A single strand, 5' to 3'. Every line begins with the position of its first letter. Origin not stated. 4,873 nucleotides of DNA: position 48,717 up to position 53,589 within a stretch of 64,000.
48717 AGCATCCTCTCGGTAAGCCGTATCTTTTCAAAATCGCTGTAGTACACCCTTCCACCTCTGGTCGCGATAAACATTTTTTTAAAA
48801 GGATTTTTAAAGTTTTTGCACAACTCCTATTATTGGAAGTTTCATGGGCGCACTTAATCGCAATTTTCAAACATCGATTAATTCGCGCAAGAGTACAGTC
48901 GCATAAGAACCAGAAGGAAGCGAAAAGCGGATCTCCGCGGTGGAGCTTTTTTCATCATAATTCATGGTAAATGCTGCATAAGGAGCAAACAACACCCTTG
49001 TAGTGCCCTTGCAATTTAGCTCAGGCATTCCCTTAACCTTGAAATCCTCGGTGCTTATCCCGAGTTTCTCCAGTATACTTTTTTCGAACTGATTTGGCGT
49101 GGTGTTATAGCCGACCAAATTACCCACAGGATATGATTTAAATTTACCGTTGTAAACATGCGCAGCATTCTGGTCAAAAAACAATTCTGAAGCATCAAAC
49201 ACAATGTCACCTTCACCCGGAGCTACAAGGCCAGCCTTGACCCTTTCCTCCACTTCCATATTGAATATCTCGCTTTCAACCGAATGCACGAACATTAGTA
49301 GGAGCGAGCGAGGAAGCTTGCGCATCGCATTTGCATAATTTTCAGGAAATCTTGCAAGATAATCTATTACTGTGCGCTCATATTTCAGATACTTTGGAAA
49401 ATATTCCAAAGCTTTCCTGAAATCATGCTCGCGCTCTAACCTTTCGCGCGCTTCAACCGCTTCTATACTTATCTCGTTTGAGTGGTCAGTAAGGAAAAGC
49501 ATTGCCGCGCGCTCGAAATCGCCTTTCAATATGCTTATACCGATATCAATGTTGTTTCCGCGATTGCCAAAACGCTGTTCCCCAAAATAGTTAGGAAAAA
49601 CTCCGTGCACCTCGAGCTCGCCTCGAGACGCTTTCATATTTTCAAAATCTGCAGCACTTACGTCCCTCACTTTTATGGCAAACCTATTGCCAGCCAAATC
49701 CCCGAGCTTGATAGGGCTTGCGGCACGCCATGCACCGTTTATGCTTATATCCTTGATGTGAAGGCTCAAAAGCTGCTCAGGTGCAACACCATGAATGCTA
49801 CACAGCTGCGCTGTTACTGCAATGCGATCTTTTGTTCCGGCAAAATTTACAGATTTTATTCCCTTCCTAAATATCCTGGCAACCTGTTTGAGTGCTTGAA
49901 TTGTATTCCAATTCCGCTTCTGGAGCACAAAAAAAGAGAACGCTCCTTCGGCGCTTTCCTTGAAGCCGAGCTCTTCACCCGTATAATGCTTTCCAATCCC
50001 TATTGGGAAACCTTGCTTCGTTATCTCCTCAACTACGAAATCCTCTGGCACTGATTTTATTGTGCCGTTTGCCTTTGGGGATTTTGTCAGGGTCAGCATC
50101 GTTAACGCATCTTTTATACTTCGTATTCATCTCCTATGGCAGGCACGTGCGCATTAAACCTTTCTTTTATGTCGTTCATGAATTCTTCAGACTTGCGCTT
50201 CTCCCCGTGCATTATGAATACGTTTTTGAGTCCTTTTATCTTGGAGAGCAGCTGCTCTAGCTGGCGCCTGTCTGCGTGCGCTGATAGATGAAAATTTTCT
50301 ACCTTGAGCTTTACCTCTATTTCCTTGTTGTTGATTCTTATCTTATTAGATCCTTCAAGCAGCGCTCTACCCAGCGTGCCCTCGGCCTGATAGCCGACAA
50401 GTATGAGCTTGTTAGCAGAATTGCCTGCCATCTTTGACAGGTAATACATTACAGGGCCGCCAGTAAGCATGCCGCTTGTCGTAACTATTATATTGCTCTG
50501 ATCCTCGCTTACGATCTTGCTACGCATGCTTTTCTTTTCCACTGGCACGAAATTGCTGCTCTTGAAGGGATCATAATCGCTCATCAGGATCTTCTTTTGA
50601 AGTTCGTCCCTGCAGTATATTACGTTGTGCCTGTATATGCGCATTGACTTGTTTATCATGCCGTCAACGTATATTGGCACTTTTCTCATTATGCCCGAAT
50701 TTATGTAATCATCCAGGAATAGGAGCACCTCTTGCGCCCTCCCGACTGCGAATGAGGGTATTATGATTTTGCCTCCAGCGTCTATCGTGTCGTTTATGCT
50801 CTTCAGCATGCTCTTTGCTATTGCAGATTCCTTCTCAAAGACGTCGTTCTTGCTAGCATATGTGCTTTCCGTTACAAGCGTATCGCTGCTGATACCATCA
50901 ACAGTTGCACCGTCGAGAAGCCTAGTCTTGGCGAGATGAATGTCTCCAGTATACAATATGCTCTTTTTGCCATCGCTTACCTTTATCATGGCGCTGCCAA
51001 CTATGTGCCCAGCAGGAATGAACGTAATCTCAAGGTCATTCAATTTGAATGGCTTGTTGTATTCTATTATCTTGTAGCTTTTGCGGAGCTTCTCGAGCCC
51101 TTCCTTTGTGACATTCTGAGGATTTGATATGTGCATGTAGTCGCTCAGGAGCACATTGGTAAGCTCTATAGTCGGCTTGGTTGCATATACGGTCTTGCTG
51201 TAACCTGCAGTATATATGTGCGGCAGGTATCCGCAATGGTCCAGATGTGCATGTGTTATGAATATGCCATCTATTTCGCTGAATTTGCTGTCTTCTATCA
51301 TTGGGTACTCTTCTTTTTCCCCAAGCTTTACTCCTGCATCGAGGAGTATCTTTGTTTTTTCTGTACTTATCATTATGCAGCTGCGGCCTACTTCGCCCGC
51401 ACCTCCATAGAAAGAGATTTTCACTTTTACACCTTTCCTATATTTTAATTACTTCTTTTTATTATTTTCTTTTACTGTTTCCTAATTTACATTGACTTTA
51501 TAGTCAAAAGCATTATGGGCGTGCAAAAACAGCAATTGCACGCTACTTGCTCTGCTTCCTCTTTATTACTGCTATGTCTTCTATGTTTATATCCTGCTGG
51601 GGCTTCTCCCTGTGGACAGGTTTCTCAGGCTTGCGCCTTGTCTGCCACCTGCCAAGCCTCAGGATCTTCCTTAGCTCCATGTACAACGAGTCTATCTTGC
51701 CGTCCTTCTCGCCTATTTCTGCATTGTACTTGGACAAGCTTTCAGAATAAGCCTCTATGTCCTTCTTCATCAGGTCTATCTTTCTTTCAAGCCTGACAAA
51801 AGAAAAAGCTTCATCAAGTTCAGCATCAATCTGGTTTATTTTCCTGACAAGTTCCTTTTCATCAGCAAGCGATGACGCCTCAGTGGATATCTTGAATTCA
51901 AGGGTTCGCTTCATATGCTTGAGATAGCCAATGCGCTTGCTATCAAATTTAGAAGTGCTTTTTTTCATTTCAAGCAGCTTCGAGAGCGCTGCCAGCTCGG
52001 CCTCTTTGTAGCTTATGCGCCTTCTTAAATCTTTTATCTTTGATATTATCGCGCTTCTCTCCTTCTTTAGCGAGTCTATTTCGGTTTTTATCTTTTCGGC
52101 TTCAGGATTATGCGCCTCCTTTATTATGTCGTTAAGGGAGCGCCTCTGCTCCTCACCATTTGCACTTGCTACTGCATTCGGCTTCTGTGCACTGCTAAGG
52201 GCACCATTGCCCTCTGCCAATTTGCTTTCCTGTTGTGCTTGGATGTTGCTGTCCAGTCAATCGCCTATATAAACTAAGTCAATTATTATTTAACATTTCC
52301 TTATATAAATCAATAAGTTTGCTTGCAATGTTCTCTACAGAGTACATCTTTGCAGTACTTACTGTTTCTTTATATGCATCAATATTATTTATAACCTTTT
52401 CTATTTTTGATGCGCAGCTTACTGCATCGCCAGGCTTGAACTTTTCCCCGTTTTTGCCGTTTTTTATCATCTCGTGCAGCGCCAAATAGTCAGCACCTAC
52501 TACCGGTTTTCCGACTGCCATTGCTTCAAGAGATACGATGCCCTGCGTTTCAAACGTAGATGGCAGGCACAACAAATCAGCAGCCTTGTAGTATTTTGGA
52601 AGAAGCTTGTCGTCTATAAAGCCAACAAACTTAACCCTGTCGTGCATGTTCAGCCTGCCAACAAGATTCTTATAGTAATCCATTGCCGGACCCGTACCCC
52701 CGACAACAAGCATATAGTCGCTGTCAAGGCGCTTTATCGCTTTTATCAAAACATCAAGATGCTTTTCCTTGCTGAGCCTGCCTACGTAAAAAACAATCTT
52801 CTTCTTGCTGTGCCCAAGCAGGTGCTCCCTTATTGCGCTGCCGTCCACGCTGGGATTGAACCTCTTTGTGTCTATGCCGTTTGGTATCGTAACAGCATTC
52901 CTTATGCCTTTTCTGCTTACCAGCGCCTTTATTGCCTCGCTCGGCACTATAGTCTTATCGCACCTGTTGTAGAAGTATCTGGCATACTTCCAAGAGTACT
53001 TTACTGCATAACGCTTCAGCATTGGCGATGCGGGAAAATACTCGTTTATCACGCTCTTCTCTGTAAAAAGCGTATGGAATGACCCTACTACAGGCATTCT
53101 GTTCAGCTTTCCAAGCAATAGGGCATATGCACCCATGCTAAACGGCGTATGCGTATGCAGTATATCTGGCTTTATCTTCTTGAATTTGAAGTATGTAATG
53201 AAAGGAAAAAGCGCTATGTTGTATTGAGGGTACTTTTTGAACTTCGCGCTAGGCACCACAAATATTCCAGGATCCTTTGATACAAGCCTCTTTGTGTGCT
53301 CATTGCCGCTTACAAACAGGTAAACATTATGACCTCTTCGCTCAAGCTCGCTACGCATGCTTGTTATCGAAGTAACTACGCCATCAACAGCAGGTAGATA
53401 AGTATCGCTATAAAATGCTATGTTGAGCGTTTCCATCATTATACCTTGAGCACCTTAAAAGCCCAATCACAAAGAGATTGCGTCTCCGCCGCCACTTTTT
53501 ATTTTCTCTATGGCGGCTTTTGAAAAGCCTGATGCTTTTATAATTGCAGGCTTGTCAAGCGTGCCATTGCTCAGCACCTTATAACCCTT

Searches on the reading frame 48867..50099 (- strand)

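Call 44: search_protein_families(library=pfam, proteins=[window:48867-50099:-], max_evalue=0.001)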
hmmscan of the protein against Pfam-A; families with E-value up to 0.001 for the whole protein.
window:48867-50099:- (410 aa): 1 family
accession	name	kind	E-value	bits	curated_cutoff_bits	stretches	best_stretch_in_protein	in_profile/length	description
PF01142.23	TruD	-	3.6e-104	349.3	27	1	4-407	8-412/412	tRNA pseudouridine synthase D (TruD)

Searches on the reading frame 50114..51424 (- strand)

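Call 44: search_protein_families(library=pfam, proteins=[window:50114-51424:-], max_evalue=0.001)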
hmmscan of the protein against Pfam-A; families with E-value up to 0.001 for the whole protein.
window:50114-51424:- (436 aa): 7 families
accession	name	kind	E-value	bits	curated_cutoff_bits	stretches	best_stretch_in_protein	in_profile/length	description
PF10996.14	Beta-Casp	-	6.9e-30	104.5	27.7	1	230-355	1-120/120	Beta-Casp domain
PF16661.11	Lactamase_B_6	-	3.3e-16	59.6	27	1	19-177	2-177/193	Metallo-beta-lactamase superfamily domain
PF07521.17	RMMBL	-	1e-13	51.5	21.6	1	368-427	1-62/63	Zn-dependent metallo-hydrolase RNA specificity domain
PF00753.33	Lactamase_B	-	2.1e-13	51.1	22.7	1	10-173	2-161/196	Metallo-beta-lactamase superfamily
PF12706.13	Lactamase_B_2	-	3.5e-12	46.8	27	1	24-169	1-150/200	Beta-lactamase superfamily domain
PF19583.5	ODP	-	3.6e-05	24.2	27.2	1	17-165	6-139/194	ODP family beta lactamase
PF17030.11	Beta_lactamase3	-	0.00032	20.6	33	0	99-162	113-177/214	Putative beta-lactamase-like family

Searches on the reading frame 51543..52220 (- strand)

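Call 44: search_protein_families(library=pfam, proteins=[window:51543-52220:-], max_evalue=0.001)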
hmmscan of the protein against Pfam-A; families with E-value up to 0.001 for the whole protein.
window:51543-52220:- (225 aa): 2 families
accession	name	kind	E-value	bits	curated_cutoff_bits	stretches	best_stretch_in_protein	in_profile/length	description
PF18595.6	Nuf2_DHR10-like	-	0.00081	19.9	28.4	0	40-91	58-109/117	Nuf2, DHR10-like domain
PF12709.12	Fungal_TACC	-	0.00091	20.1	27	0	42-84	34-76/77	Fungal Transforming acidic coiled-coil (TACC) proteins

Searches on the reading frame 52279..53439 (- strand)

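Call 44: search_protein_families(library=pfam, proteins=[window:52279-53439:-], max_evalue=0.001)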
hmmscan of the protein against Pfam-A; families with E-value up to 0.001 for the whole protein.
window:52279-53439:- (386 aa): 6 families
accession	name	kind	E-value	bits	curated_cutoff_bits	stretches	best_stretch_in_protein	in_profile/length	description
PF00534.26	Glycos_transf_1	-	1e-39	136.2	26.4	1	208-361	10-167/172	Glycosyl transferases group 1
PF13692.12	Glyco_trans_1_4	-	2.8e-32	112.4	27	1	214-352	2-142/142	Glycosyl transferases group 1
PF13439.12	Glyco_transf_4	-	1.9e-30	106.6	28.5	1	18-193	1-170/170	Glycosyltransferase Family 4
PF13579.12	Glyco_trans_4_4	-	4.9e-15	56.6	29.7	1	20-188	2-158/158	Glycosyl transferase 4-like domain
PF13477.12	Glyco_trans_4_2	-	3e-09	37.6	23.4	1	28-155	16-134/139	Glycosyl transferase 4-like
PF20706.3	GT4-conflict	-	2e-05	24.2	26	1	186-317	169-312/385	Family 4 Glycosyltransferase in conflict systems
